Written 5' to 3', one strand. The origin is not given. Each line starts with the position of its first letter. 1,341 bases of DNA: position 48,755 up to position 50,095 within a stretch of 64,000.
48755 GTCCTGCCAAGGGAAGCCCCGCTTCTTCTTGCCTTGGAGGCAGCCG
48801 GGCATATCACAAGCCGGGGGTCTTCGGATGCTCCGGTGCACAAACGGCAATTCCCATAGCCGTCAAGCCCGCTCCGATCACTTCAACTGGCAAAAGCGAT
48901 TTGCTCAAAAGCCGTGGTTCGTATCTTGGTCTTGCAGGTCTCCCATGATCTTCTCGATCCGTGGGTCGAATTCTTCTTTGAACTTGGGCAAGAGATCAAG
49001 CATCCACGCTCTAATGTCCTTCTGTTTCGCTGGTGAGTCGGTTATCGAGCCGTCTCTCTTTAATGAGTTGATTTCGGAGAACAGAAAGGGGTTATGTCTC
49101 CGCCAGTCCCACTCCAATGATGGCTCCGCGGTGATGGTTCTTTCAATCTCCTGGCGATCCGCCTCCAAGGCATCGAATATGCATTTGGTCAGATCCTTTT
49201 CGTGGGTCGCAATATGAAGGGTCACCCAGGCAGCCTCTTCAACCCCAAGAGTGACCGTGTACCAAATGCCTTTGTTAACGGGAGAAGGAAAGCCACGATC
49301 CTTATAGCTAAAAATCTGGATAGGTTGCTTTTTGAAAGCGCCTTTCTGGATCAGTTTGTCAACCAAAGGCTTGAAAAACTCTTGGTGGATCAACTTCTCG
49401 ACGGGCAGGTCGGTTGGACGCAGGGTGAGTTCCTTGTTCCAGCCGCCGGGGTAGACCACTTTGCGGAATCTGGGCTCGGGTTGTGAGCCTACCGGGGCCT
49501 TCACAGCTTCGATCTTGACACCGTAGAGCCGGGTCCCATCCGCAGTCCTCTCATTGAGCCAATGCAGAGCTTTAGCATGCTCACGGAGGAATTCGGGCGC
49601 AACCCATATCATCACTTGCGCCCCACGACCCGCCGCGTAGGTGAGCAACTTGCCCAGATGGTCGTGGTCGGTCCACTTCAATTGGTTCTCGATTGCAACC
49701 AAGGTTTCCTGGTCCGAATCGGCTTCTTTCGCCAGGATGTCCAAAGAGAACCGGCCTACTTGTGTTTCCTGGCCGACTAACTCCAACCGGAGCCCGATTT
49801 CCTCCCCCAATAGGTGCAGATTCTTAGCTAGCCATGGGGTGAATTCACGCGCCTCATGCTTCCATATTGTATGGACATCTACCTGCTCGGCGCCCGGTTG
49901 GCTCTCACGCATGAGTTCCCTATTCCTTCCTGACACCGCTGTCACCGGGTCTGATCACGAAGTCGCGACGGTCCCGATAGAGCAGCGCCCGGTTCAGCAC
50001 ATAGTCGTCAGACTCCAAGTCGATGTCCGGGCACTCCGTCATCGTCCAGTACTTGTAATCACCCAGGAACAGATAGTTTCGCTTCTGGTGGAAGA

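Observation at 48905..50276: Two-gene cargo: PD-(D/E)xK-like 336-aa protein plus SD-led 118-aa partner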

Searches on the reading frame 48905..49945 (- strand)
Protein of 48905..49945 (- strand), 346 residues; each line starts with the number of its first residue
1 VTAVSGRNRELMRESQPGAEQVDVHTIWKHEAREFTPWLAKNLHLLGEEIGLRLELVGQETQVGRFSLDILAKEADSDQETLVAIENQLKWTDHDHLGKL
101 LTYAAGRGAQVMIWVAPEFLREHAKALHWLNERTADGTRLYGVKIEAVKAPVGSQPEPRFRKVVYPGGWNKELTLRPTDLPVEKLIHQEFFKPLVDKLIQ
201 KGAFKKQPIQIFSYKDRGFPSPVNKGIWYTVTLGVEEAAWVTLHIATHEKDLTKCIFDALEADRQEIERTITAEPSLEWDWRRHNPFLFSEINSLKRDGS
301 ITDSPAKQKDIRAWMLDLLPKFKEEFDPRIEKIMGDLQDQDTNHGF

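Call 4: search_protein_families(library=pfam, proteins=[window:48905-49945:-], max_evalue=1)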
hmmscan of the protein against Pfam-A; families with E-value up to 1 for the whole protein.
window:48905-49945:- (346 aa): 1 family
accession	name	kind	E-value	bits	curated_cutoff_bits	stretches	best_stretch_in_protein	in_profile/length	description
PF14088.11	DUF4268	-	7.4e-07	29.7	27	1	232-329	45-139/140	Domain of unknown function (DUF4268)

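Call 5: search_protein_families(library=ncbifam, proteins=[window:48905-49945:-], max_evalue=1)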
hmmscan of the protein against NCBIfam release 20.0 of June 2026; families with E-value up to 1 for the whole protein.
window:48905-49945:- (346 aa): 0 families

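Call 6: search_protein_families(library=padloc, proteins=[window:48905-49945:-], max_evalue=1)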
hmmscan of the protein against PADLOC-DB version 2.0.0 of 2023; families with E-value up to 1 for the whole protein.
window:48905-49945:- (346 aa): 4 families
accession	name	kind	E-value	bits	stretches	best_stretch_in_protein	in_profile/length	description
PDLC04911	PDC-S11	-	1.3e-72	242.8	1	20-332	9-314/318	-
PDLC04912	PDC-S11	-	1.7e-63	212.7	1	20-332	9-312/313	-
PDLC04914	PDC-S11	-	5.9e-62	207.7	1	20-333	9-311/314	-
PDLC04913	PDC-S11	-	2.5e-10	38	2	224-337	265-371/375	-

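Call 8: search_protein_families(library=phrogs, proteins=[window:48905-49945:-], max_evalue=1)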
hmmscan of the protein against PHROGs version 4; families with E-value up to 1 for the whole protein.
window:48905-49945:- (346 aa): 1 family
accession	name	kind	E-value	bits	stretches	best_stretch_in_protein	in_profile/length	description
phrog_27742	-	unknown function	7.8e-13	49.4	1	20-326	3-268/272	-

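Call 9: search_solved_structures(query=window:48905-49945:-, max_evalue=10)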
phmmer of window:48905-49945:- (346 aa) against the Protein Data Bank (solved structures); distinct sequences matched with E-value up to 10: 2.
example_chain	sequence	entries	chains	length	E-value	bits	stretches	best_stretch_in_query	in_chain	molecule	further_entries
3hva_A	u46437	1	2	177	0.58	12.2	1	45-131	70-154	Protein FimX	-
2w56_A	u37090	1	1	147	0.95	11.5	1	172-233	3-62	VC0508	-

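Call 15: find_homologous_proteins(query=window:48905-49912:-)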
Query window:48905-49912:- (335 aa): 2670 proteins with E <= 0.001 among 4523 candidates; the best 120 are listed.
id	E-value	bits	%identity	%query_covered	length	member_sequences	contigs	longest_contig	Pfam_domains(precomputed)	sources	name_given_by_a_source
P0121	1.2e-218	743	97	100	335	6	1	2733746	PF14088.12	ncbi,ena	-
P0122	1.4e-161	555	75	100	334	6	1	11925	PF14088.12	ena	-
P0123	3.2e-129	449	62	98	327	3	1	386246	PF14088.12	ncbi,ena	-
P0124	1.3e-127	444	62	98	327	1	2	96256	PF14088.12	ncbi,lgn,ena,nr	ncbi:MAG: DUF4268 domain-containing protein [bacterium]|nr:DUF4268 domain-containing protein [bacter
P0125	1.1e-125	437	87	65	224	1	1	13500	-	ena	-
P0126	2.1e-118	413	60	98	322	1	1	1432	PF14088.12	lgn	-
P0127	1.1e-117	411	59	96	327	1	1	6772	PF14088.12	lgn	-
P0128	4.5e-116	406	59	94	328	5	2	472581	PF14088.12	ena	-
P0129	6.1e-115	402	58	100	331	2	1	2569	PF14088.12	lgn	-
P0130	9.1e-114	398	57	100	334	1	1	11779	PF14088.12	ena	-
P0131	1.2e-113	398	57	97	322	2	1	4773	PF14088.12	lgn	-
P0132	4.2e-112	393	60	96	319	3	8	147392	PF14088.12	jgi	-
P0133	3.7e-110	386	58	97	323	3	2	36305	PF14088.12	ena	-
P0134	1.5e-109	384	56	94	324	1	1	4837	PF14088.12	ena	-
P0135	3.3e-109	383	57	94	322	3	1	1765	PF14088.12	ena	-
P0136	6.8e-109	382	56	97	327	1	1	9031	PF14088.12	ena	-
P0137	5.0e-108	379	56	97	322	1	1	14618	PF14088.12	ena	-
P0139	9.5e-108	378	56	96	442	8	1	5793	PF14088.12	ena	-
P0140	1.2e-107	378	57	96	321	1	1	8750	PF14088.12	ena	-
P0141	3.5e-107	376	54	97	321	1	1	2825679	PF14088.12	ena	-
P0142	3.9e-106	373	55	99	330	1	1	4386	PF14088.12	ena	-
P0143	4.1e-106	373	55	97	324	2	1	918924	PF14088.12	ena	-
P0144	4.2e-106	373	56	97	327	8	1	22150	PF14088.12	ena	-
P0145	4.2e-105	370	55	98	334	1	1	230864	PF14088.12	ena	-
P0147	1.5e-104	368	56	93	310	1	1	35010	PF14088.12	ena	-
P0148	2.9e-104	367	53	96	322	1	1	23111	PF14088.12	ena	-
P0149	6.3e-104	366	54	96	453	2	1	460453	PF14088.12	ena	-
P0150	7.2e-104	366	53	98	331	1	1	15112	PF14088.12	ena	-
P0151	1.6e-103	364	53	100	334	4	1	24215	PF14088.12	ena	-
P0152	2.1e-103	364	53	97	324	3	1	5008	PF14088.12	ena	-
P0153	2.7e-103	364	54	96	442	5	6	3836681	PF14088.12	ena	-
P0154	5.8e-103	363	53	96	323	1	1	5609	PF14088.12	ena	-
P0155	6.6e-103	362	54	97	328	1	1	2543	PF14088.12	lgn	-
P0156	7.1e-103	362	52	96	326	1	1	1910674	PF14088.12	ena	-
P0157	7.6e-103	362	53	99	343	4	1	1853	PF14088.12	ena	-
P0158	1.9e-102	361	55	94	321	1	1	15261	PF14088.12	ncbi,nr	ncbi:MAG: DUF4268 domain-containing protein [Chloroflexi bacterium]|nr:DUF4268 domain-containing pro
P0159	2.2e-102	361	54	97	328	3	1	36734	PF14088.12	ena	-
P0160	3.1e-102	360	55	97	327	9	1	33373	PF14088.12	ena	-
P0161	3.6e-102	360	53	96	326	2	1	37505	PF14088.12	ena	-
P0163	1.1e-101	358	53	97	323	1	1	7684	PF14088.12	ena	-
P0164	1.2e-101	358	54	97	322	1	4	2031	PF14088.12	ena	-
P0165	1.6e-101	358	52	97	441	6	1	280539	PF14088.12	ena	-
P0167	2.2e-101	357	55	97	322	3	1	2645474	PF14088.12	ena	-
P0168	2.4e-101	357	53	94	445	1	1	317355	PF14088.12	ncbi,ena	-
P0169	2.6e-101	357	53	96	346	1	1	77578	PF14088.12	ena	-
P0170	3.1e-101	357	53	98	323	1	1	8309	PF14088.12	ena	-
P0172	5.1e-101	356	55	98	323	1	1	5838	PF14088.12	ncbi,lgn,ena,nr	ncbi:MAG: DUF4268 domain-containing protein [Dehalococcoidia bacterium]|nr:DUF4268 domain-containing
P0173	5.9e-101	356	52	96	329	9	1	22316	PF14088.12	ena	-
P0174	6.2e-101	356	55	94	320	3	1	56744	PF14088.12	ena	-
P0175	6.4e-101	356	54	97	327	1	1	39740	PF14088.12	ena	-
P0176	6.5e-101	356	54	94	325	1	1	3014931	PF14088.12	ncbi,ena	-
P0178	9.1e-101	355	54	94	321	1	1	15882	PF14088.12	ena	-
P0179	9.8e-101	355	54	94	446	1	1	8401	PF14088.12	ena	-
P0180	1.5e-100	355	52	97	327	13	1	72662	PF14088.12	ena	-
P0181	1.9e-100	354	54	97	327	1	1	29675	PF14088.12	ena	-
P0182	2.3e-100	354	52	98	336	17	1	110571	PF14088.12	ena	-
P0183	2.6e-100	354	55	95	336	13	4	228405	PF14088.12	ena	-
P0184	3.1e-100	354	52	97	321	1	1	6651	PF14088.12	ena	-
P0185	3.3e-100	353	53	97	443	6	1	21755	PF14088.12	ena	-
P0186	4.0e-100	353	53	97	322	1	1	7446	PF14088.12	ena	-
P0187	5.5e-100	353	55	97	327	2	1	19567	PF14088.12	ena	-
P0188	5.6e-100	353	51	98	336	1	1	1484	PF14088.12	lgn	-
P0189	6.1e-100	353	53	97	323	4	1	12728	PF14088.12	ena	-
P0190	6.2e-100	353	54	94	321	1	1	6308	PF14088.12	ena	-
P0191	1.2e-99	352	53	94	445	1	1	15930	PF14088.12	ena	-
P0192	1.3e-99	352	54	96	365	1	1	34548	PF14088.12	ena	-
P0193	1.5e-99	351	52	99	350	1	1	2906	PF14088.12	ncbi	-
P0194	1.6e-99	351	53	96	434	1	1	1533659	PF14088.12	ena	-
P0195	1.9e-99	351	53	97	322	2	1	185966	PF14088.12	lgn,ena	-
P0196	1.9e-99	351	55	95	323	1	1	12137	PF14088.12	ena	-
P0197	2.2e-99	351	54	94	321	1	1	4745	PF14088.12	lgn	-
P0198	2.5e-99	351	55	94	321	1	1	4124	PF14088.12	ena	-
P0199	3.2e-99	350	53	96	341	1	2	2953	PF14088.12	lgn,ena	-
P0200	3.5e-99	350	53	96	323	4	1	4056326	PF14088.12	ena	-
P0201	4.8e-99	350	52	97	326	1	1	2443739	PF14088.12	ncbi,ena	-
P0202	5.1e-99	350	52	96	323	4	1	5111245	PF14088.12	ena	-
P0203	5.2e-99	350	53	97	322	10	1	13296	PF14088.12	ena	-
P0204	5.6e-99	349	55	94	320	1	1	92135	PF14088.12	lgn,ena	-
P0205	6.2e-99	349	53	98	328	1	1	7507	PF14088.12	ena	-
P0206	6.3e-99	349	53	96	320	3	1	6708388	PF14088.12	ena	-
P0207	6.6e-99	349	54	94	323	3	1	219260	PF14088.12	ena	-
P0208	8.3e-99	349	52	96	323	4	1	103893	PF14088.12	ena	-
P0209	9.6e-99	349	53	96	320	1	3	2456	PF14088.12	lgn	-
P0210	1.1e-98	348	54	97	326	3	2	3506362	PF14088.12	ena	-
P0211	1.4e-98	348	54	97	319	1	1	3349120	PF14088.12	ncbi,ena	-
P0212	1.8e-98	348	51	98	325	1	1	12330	PF14088.12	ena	-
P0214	2.5e-98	347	53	96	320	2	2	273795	PF14088.12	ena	-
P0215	2.5e-98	347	53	97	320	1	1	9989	PF14088.12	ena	-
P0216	2.6e-98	347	50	99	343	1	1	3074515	PF14088.12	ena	-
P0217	3.0e-98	347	53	97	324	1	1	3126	PF14088.12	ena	-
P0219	4.9e-98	346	51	97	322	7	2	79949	PF14088.12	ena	-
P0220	5.9e-98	346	55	94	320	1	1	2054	PF14088.12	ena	-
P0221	6.3e-98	346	50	99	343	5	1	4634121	PF14088.12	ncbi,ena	-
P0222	6.6e-98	346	53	94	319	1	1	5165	PF14088.12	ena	-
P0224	8.1e-98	346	52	98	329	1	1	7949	PF14088.12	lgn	-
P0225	9.5e-98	345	54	95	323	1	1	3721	PF14088.12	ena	-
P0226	1.2e-97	345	53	96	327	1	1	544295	PF14088.12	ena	-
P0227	1.2e-97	345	51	96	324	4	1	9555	PF14088.12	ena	-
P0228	1.4e-97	345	51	97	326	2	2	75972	PF14088.12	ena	-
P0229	1.4e-97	345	54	94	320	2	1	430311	PF14088.12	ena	-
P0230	1.4e-97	345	53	96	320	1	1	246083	PF14088.12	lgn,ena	-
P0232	2.0e-97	344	53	95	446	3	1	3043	PF14088.12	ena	-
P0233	2.6e-97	344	52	97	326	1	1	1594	PF14088.12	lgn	-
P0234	2.9e-97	344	50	97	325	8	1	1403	PF14088.12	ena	-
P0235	3.0e-97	344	52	94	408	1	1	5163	PF14088.12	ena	-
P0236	3.9e-97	343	51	97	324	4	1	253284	PF14088.12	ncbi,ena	-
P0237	4.1e-97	343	54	92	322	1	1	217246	PF14088.12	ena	-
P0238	4.1e-97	343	53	93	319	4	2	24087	PF14088.12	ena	-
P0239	4.5e-97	343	53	96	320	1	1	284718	PF14088.12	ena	-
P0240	5.1e-97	343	51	97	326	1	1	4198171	PF14088.12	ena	-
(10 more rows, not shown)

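Call 57: predict_structure(alignment_id=A4)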
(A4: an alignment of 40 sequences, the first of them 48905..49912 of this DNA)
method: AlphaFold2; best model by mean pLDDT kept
length: 335 residues; sequences in the alignment: 40
mean_pLDDT: 86.8   pTM: 0.64
mean pLDDT of the five models: 86.8, 86.5, 86.4, 86.1, 85.8
residues with pLDDT >= 90: 194; 70-90: 101; 50-70: 31; < 50: 9
segments of 3 or more residues with pLDDT < 50: 1-6, 333-335
pLDDT, mean of each block of 10 residues (from residue 1): 51 86 93 96 87 74 85 91 89 89 94 94 84 88 84 95 75 86 96 93 94 94 87 91 94 92 76 81 85 88 94 96 84 45
secondary structure, 60 per line:
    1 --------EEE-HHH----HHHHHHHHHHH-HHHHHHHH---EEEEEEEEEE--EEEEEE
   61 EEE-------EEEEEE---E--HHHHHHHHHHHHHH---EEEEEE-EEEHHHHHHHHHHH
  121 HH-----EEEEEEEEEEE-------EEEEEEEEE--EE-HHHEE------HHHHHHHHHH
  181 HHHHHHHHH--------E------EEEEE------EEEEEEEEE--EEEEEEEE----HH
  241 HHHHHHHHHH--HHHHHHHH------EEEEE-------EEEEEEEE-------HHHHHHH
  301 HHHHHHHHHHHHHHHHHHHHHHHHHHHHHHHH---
elements in order: E9-11 H20-30 H32-39 E43-52 E55-63 E71-76 H83-96 E100-105 E107-109 H110-122 E128-138 E146-154 H171-189 E205-209 E216-224 E227-234 H239-250 H253-260 E267-271 E279-286 H294-332

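Call 65: find_related_loci(query=A4, collection=metagenome_contigs, flank=3000)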
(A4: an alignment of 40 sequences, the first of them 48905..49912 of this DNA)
Query A4 (335 aa) in metagenome_contigs; peptide patterns used: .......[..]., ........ (x = any residue, [..] = any of these).
600 stretches matched a pattern (row limit reached: there are more); 487 encode a relative of the query (tblastn E <= 1e-3); the best 80 are kept; 80 distinct loci.
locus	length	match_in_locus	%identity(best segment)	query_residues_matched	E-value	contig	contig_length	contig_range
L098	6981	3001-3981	59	3-332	3e-117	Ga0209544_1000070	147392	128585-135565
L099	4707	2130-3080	51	1-323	6e-97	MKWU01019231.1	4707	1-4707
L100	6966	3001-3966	47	1-327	5e-85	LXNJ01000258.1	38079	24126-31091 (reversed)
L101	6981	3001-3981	59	3-332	3e-117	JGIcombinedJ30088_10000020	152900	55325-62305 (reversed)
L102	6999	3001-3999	44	1-323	9e-81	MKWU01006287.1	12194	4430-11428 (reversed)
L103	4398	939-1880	44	11-325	2e-72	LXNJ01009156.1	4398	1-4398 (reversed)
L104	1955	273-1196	38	9-326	2e-61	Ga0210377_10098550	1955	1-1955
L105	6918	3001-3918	38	9-323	9e-59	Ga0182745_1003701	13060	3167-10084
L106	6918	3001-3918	38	9-323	1e-58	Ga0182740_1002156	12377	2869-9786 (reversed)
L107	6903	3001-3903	40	9-318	3e-58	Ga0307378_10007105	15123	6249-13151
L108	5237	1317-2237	38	9-323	9e-58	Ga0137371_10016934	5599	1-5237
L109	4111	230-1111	40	16-321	9e-58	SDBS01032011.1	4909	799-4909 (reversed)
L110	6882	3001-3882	40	16-321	1e-57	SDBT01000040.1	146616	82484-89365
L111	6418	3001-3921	38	9-323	1e-57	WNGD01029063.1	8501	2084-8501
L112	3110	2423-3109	48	1-232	2e-57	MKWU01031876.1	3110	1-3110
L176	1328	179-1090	35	9-321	5e-50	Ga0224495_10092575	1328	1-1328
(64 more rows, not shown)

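Call 80: list_cluster_members(proteins=[P0001, window:48905-49912:-, P0012])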
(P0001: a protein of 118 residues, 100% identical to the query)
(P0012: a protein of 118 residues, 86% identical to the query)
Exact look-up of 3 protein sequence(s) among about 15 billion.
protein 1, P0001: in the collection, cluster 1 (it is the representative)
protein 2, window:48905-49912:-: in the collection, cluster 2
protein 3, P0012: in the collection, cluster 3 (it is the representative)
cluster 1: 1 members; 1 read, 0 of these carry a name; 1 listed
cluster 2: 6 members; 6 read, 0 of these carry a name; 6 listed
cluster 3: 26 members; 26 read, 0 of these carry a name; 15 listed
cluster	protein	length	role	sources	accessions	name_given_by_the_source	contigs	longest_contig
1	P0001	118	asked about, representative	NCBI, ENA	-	-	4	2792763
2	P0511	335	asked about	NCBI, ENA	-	-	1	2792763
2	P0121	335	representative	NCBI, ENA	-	-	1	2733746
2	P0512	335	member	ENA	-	-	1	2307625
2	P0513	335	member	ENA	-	-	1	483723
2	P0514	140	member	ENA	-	-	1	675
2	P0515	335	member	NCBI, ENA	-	-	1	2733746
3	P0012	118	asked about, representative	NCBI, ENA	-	-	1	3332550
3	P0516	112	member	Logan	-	-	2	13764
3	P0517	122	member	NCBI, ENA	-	-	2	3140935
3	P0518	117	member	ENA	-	-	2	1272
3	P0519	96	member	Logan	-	-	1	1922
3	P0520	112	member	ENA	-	-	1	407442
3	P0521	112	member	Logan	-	-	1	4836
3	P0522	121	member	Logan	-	-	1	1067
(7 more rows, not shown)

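Call 106: search_protein_families(library=pfam, proteins=[P0153], max_evalue=0.01)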
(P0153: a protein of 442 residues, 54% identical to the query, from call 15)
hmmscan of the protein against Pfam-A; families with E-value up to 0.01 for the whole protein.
P0153 (442 aa): 1 family
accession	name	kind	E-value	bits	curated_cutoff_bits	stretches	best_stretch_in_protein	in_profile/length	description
PF14088.11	DUF4268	-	4.1e-07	30.5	27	1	342-434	48-139/140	Domain of unknown function (DUF4268)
